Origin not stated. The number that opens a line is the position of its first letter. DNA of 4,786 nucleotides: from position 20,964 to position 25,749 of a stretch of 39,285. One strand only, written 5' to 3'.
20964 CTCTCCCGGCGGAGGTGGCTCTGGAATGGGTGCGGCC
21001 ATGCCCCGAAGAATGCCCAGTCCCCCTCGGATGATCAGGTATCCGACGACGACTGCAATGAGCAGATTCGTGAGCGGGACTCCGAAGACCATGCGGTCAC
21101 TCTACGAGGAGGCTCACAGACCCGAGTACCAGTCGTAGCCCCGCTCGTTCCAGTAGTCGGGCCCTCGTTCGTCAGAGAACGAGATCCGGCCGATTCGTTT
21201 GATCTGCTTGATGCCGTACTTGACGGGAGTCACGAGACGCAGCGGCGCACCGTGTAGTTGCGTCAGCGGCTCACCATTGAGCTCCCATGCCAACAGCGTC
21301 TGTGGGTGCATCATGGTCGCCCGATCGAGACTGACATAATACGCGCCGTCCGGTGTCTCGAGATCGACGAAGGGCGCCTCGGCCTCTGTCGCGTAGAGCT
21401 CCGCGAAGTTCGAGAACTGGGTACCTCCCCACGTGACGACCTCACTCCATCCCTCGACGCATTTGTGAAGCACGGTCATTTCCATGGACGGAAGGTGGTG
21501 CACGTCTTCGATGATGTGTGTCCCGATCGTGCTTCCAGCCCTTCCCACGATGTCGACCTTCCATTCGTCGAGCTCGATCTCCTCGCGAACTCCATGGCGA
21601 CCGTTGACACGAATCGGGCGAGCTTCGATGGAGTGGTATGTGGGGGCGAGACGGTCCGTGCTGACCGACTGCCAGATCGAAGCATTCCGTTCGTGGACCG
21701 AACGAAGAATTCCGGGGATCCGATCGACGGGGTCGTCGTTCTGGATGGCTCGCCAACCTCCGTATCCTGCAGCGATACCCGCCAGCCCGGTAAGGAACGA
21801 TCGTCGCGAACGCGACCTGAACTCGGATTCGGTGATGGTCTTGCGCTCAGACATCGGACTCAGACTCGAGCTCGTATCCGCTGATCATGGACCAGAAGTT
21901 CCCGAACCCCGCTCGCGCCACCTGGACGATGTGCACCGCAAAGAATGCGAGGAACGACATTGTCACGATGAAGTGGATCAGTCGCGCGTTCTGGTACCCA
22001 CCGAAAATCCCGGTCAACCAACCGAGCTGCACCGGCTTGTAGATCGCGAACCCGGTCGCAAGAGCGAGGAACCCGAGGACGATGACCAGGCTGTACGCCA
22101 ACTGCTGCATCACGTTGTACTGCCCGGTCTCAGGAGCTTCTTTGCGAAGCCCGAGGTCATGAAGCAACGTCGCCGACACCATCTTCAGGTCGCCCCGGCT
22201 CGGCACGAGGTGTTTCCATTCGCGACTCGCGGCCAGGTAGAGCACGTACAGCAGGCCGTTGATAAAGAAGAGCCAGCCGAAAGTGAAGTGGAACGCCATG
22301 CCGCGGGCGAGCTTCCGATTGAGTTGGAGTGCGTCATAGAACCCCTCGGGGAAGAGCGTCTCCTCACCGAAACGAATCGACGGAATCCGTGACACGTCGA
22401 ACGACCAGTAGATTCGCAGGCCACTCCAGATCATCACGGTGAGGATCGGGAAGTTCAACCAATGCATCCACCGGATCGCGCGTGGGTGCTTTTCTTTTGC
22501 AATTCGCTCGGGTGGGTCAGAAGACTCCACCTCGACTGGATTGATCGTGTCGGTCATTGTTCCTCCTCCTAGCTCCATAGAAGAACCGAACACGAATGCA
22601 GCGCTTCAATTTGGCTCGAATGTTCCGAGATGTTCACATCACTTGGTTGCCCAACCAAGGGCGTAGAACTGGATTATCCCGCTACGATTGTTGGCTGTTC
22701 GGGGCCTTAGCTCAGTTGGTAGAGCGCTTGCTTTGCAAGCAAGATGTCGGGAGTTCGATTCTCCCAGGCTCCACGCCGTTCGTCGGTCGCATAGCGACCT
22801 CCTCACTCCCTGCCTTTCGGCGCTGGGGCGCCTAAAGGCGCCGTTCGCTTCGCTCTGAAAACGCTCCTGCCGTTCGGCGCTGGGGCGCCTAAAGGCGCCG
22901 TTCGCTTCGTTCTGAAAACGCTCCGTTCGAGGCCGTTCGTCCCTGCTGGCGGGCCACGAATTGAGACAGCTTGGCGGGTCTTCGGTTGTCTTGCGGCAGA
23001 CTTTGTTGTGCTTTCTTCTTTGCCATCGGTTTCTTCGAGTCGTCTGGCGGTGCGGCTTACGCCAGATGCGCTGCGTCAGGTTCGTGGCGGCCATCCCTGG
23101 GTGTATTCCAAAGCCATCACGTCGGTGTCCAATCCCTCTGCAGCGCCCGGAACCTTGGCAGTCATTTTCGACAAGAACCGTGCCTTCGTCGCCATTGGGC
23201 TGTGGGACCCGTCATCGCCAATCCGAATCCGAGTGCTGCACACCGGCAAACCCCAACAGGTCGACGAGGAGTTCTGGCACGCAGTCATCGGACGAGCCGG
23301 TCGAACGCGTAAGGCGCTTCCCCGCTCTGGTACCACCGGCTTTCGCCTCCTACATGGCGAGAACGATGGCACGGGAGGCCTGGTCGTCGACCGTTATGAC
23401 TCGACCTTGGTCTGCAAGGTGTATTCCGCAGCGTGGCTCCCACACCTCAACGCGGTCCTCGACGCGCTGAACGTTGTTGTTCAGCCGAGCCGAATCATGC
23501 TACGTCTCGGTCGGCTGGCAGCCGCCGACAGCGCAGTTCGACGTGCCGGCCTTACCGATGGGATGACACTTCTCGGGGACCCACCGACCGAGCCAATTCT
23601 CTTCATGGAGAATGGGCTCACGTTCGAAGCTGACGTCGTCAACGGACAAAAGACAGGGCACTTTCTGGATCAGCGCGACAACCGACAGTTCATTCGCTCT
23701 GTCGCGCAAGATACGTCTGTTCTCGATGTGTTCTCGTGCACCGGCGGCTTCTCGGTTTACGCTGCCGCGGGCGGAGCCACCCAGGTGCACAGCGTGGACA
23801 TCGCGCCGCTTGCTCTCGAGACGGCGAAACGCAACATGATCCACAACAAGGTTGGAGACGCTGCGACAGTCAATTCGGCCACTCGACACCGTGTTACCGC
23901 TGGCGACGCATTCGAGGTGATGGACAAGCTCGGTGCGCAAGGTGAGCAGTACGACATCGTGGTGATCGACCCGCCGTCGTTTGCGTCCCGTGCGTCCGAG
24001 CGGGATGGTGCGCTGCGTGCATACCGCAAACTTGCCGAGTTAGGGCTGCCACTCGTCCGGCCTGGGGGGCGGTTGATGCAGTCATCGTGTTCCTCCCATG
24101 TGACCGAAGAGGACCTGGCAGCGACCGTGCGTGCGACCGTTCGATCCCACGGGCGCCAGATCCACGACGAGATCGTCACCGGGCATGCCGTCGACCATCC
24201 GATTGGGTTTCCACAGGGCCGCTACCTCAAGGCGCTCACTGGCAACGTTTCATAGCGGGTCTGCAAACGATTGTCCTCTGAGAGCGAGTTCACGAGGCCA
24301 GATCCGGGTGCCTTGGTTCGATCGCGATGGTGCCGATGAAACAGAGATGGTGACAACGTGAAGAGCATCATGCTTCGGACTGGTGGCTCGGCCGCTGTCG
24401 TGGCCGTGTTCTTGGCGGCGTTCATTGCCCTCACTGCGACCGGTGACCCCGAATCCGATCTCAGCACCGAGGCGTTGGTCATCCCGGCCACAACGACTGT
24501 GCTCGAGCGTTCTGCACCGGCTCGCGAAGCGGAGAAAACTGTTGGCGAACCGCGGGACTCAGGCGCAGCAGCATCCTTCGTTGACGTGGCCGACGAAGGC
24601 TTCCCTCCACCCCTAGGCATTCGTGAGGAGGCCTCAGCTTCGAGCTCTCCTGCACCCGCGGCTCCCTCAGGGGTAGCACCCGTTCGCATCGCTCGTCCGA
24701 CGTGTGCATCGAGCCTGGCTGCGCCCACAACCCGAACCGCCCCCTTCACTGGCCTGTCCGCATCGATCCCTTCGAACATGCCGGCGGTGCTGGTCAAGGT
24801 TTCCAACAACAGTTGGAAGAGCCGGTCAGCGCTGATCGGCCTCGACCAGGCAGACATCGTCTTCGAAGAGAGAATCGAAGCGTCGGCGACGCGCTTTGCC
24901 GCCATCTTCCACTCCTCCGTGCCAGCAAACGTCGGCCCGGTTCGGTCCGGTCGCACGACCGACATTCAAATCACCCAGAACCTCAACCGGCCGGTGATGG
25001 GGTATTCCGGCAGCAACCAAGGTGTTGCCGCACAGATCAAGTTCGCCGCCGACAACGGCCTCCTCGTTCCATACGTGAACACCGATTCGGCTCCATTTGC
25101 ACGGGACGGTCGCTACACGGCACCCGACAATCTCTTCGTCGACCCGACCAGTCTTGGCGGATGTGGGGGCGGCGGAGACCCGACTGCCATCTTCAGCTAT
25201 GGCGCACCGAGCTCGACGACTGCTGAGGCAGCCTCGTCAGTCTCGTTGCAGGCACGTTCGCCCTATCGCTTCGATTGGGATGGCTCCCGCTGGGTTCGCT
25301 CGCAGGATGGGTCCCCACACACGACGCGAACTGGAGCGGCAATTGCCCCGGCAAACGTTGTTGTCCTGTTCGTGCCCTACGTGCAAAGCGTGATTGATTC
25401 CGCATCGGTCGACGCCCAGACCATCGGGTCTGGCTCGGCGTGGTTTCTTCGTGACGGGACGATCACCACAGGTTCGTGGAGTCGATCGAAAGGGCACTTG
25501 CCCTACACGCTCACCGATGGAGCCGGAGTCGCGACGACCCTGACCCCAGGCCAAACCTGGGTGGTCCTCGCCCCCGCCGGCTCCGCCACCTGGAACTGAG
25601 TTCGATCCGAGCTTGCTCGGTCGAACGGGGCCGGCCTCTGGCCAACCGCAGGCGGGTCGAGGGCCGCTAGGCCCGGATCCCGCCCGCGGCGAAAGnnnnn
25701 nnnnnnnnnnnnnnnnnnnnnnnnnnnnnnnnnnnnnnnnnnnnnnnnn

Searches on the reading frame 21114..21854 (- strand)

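Call 11: search_protein_families(library=pfam, proteins=[window:21114-21854:-], max_evalue=0.01)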
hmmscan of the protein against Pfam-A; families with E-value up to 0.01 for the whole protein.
window:21114-21854:- (246 aa): 1 family
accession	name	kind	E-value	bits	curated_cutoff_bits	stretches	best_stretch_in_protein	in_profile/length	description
PF00174.25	Oxidored_molyb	-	1.8e-25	89.9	24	1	89-235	3-169/169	Oxidoreductase molybdopterin binding domain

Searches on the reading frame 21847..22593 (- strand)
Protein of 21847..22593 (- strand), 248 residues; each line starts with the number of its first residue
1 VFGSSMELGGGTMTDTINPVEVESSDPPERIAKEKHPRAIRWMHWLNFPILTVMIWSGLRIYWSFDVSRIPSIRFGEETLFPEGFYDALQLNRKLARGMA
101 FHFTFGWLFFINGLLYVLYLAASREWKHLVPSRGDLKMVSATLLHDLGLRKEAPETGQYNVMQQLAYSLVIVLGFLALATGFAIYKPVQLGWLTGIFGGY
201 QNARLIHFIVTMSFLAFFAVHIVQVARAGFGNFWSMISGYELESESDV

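Call 11: search_protein_families(library=pfam, proteins=[window:21847-22593:-], max_evalue=0.01)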
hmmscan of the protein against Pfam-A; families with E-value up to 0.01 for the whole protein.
window:21847-22593:- (248 aa): 1 family
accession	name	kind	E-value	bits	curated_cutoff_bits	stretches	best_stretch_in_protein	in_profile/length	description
PF01292.26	Ni_hydr_CYTB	-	2.6e-22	79.9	30.1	1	36-239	2-179/179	Prokaryotic cytochrome b561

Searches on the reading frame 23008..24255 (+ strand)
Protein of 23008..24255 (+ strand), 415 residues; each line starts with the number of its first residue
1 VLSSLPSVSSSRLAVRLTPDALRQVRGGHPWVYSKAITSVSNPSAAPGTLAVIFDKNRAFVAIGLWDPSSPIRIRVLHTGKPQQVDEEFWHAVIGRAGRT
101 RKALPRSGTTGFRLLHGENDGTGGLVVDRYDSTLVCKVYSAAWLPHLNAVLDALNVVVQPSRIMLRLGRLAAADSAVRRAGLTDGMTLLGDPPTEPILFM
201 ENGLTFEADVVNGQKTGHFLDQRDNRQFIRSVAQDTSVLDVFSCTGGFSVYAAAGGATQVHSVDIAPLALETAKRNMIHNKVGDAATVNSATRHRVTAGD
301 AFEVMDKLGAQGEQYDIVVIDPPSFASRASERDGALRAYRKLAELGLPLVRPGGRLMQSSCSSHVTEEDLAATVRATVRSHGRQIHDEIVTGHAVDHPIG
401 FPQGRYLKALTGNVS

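Call 11: search_protein_families(library=pfam, proteins=[window:23008-24255:+], max_evalue=0.01)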
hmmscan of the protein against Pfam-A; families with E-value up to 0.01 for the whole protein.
window:23008-24255:+ (415 aa): 12 families
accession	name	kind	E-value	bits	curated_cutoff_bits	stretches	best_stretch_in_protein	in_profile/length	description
PF10672.15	Methyltrans_SAM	-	1.8e-23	83.7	27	1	132-370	24-248/286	S-adenosylmethionine-dependent methyltransferase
PF17785.7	PUA_3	-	3.7e-16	59.1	22.6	1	15-78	1-63/64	PUA-like domain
PF03602.21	Cons_hypoth95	-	3.8e-09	36.9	24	1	230-324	37-123/182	Conserved hypothetical protein 95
PF01728.25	FtsJ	-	1.2e-06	29.1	24.1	1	230-362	20-141/181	FtsJ-like methyltransferase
PF13847.12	Methyltransf_31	-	1.3e-06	28.6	27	1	235-378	4-126/145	Methyltransferase domain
PF02475.24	TRM5-TYW2_MTfase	-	2e-06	28.3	28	1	200-293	4-97/164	TRM5/TYW2 methyltransferase domain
PF06325.19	PrmA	-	9.8e-06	25.7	22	1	232-291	159-218/296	Ribosomal protein L11 methyltransferase (PrmA)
PF13649.12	Methyltransf_25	-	0.00059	20.9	27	1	238-287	1-57/97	Methyltransferase domain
PF05971.18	Methyltransf_10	-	0.0007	19.5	23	1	262-344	131-207/299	RNA methyltransferase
PF09445.16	Methyltransf_15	-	0.001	19.1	22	1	237-323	3-80/165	RNA cap guanine-N2 methyltransferase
PF02005.22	TRM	-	0.0021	17.8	27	1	231-335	46-139/376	N2,N2-dimethylguanosine tRNA methyltransferase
PF05175.20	MTS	-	0.0044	17.1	23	0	235-326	32-110/170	Methyltransferase small domain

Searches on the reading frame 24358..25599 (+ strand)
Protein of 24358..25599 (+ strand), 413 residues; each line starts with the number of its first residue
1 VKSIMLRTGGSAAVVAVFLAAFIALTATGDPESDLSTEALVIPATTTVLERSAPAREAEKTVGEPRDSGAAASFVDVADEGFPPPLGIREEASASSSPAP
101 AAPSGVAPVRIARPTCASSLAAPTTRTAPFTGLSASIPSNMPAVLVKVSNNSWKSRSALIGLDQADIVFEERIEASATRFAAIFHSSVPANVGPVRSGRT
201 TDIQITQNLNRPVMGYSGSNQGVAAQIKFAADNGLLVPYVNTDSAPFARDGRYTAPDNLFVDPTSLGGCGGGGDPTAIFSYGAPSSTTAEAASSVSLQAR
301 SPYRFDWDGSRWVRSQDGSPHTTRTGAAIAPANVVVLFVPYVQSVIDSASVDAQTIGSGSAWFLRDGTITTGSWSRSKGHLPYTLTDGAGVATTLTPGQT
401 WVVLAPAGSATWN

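Call 11: search_protein_families(library=pfam, proteins=[window:24358-25599:+], max_evalue=0.01)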
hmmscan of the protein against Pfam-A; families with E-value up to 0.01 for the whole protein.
window:24358-25599:+ (413 aa): 2 families
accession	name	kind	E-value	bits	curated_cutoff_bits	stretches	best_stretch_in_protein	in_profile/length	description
PF11258.13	DUF3048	-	2.5e-22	80.1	25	1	131-266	2-138/148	Protein of unknown function (DUF3048) N-terminal domain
PF17479.7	DUF3048_C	-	7.9e-20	71.8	25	1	299-402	9-114/114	Protein of unknown function (DUF3048) C-terminal domain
